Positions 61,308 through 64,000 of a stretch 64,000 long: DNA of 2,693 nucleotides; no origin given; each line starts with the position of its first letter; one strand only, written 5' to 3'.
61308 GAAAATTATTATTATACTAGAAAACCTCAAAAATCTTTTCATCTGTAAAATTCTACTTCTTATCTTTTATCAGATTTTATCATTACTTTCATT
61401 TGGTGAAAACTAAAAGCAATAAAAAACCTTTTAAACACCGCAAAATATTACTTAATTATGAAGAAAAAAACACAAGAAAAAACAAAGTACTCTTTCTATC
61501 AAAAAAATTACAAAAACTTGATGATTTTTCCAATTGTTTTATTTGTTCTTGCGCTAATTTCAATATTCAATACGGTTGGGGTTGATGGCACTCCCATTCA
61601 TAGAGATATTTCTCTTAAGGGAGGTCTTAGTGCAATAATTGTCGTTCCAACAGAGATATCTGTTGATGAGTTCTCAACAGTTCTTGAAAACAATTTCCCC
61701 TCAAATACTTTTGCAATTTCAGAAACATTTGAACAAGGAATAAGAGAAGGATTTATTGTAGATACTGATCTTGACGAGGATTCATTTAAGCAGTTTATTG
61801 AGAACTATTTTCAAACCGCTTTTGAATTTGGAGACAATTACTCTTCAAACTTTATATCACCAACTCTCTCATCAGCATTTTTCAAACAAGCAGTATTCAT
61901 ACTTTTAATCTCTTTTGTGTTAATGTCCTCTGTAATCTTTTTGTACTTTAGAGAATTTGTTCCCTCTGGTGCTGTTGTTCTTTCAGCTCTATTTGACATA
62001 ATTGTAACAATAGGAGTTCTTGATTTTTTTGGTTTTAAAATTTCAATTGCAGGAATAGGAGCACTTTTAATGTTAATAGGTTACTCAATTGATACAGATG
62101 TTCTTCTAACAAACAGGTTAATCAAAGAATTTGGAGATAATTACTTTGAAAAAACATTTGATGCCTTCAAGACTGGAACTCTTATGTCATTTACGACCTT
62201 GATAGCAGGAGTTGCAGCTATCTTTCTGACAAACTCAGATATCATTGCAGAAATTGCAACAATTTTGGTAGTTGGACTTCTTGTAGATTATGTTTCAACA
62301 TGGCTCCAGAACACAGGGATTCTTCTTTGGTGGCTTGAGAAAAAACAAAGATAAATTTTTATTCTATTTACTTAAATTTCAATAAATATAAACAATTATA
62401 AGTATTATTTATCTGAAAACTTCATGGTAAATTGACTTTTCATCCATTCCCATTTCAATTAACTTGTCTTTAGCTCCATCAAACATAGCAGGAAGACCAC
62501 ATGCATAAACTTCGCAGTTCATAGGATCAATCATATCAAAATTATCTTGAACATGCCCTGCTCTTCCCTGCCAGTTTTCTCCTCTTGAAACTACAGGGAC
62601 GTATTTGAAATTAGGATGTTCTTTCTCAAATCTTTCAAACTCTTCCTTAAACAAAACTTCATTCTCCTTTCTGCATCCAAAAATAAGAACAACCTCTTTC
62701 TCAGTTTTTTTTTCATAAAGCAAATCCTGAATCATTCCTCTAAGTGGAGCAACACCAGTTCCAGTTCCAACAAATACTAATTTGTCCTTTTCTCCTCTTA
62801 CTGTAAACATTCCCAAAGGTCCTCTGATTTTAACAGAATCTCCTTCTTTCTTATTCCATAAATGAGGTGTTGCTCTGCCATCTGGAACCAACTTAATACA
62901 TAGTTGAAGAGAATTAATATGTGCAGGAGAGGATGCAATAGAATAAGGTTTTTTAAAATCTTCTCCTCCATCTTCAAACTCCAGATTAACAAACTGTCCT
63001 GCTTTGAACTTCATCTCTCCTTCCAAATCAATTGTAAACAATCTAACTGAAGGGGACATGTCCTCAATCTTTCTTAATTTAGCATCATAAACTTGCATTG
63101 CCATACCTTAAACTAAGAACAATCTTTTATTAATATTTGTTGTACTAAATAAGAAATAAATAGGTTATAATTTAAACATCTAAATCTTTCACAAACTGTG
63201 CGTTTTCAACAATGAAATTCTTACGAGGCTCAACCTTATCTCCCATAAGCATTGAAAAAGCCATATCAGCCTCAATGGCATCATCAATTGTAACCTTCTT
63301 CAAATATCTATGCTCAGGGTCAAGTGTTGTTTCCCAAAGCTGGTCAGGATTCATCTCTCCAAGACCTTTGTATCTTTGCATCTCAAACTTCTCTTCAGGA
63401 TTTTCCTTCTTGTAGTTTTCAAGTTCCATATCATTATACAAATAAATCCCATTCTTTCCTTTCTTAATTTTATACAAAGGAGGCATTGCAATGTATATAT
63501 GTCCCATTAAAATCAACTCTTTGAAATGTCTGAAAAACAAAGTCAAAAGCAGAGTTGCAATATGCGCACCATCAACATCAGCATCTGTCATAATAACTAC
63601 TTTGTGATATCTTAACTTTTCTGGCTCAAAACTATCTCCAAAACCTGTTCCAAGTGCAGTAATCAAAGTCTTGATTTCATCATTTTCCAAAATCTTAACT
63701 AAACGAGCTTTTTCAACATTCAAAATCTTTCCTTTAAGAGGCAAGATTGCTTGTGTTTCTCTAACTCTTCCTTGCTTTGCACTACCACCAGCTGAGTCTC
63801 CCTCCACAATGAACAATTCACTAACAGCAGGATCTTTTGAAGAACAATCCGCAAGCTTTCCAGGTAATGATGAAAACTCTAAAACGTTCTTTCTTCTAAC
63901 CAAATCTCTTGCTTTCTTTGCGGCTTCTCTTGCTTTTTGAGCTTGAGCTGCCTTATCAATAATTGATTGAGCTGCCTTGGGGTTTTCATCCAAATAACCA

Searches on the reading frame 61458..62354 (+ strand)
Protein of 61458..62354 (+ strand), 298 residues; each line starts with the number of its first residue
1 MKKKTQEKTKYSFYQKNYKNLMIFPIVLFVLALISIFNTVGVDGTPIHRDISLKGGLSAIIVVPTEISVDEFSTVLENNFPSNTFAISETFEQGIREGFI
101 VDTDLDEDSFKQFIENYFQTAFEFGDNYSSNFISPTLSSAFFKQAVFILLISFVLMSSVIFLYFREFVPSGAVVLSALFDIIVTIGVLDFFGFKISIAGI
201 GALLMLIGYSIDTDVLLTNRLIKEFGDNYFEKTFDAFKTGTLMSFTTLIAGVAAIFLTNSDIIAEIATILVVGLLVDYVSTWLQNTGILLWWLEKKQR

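Call 59: search_protein_families(library=pfam, proteins=[window:61458-62354:+], max_evalue=0.0001)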
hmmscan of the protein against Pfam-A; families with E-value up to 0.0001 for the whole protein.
window:61458-62354:+ (298 aa): 1 family
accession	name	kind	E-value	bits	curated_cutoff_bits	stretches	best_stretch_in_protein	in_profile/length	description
PF02355.23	SecD_SecF_C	-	5.7e-33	114.4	20.5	1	125-294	13-188/189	Protein export membrane protein SecD/SecF, C-terminal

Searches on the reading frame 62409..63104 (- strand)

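Call 59: search_protein_families(library=pfam, proteins=[window:62409-63104:-], max_evalue=0.0001)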
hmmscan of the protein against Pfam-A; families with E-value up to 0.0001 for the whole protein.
window:62409-63104:- (231 aa): 2 families
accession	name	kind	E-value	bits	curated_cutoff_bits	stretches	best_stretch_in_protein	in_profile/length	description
PF00175.26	NAD_binding_1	-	7.6e-24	84.9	22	1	111-212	1-108/109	Oxidoreductase NAD-binding domain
PF00970.30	FAD_binding_6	-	3e-16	60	21.1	1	8-100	2-97/99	Oxidoreductase FAD-binding domain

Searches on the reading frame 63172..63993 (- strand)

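Call 59: search_protein_families(library=pfam, proteins=[window:63172-63993:-], max_evalue=0.0001)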
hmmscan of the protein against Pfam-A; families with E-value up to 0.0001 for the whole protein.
window:63172-63993:- (273 aa): 3 families
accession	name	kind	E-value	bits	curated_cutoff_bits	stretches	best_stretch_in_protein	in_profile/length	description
PF00986.26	DNA_gyraseB_C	-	1.4e-30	105.7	29.8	1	201-261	2-62/63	DNA gyrase B subunit, carboxyl terminus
PF01751.28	Toprim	-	2.7e-19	69.5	23.1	1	59-169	1-94/96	Toprim domain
PF16898.10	TOPRIM_C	-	3.2e-05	24.6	29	1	172-263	4-96/128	C-terminal associated domain of TOPRIM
